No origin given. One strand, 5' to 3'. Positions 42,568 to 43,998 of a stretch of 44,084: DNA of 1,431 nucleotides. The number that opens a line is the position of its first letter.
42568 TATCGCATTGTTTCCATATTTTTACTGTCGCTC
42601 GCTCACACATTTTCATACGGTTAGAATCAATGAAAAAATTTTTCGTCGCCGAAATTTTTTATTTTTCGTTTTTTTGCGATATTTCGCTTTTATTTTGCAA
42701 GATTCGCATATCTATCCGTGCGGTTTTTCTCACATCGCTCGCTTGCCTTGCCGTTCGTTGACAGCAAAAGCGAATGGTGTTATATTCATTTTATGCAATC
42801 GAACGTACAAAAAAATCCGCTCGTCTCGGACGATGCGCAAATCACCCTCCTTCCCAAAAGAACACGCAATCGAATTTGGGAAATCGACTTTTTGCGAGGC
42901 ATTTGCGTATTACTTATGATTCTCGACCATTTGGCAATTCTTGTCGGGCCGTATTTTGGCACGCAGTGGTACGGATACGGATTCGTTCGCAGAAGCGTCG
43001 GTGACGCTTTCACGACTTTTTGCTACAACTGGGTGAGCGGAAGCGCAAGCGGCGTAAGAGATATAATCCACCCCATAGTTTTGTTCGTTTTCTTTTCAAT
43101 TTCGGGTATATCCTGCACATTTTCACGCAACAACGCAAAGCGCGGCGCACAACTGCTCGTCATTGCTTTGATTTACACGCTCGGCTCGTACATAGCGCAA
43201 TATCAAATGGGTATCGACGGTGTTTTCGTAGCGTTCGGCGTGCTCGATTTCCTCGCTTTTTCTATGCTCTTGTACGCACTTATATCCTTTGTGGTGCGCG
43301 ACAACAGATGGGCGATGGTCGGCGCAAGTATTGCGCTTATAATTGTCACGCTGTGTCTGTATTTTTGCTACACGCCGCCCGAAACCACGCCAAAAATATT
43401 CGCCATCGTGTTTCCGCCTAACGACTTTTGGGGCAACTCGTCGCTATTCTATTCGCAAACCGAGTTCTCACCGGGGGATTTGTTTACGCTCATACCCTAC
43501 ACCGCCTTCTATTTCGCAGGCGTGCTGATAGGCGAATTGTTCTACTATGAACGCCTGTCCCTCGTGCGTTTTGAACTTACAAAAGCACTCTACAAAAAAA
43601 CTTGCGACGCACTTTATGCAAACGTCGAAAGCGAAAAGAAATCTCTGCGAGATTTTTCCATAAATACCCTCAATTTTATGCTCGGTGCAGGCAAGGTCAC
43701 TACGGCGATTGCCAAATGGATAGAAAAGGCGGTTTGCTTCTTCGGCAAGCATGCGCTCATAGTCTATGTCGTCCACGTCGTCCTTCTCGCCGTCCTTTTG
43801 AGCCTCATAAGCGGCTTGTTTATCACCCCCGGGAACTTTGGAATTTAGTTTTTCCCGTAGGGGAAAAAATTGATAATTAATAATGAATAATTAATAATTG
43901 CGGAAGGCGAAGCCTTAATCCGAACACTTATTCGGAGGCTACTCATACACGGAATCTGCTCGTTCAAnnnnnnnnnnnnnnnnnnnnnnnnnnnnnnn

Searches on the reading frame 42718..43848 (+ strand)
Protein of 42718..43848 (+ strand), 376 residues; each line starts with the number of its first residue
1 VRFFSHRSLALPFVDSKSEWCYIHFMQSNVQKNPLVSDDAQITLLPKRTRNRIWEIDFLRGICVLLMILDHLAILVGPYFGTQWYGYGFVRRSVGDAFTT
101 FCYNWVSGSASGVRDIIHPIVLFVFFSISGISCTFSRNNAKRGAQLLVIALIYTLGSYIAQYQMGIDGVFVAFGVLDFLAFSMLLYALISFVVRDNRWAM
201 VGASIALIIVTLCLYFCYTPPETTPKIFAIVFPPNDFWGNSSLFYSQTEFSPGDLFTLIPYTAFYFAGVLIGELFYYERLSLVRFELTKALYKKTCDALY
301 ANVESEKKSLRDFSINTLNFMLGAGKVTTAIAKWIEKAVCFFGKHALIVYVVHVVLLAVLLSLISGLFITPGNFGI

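Call 10: search_protein_families(library=pfam, proteins=[window:42718-43848:+], max_evalue=0.001)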
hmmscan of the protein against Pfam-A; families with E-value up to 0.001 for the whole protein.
window:42718-43848:+ (376 aa): 3 families
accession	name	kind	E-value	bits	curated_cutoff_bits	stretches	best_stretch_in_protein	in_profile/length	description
PF07786.18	HGSNAT_cat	-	8.3e-23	81.5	22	1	108-283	34-192/222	Heparan-alpha-glucosaminide N-acetyltransferase, catalytic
PF01757.29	Acyl_transf_3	-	1.6e-07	31.1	31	1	54-367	2-300/326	Acyltransferase domain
PF10129.15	OpgC_C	-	9.8e-05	21.9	21.4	0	52-84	1-33/358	OpgC protein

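Call 14: find_encoding_contigs(protein=window:42718-43848:+, flank=10000, max_places=6)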
Protein window:42718-43848:+ (376 aa): no gene with exactly this product is on record in the collection.

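Call 44: find_encoding_contigs(protein=window:42793-43848:+, flank=10000, max_places=6)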
Protein window:42793-43848:+ (351 aa): no gene with exactly this product is on record in the collection.
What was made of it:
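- Tried and rejected: Looking up the acyltransferase protein with two alternative start codons found nothing on record (calls 14, 44).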
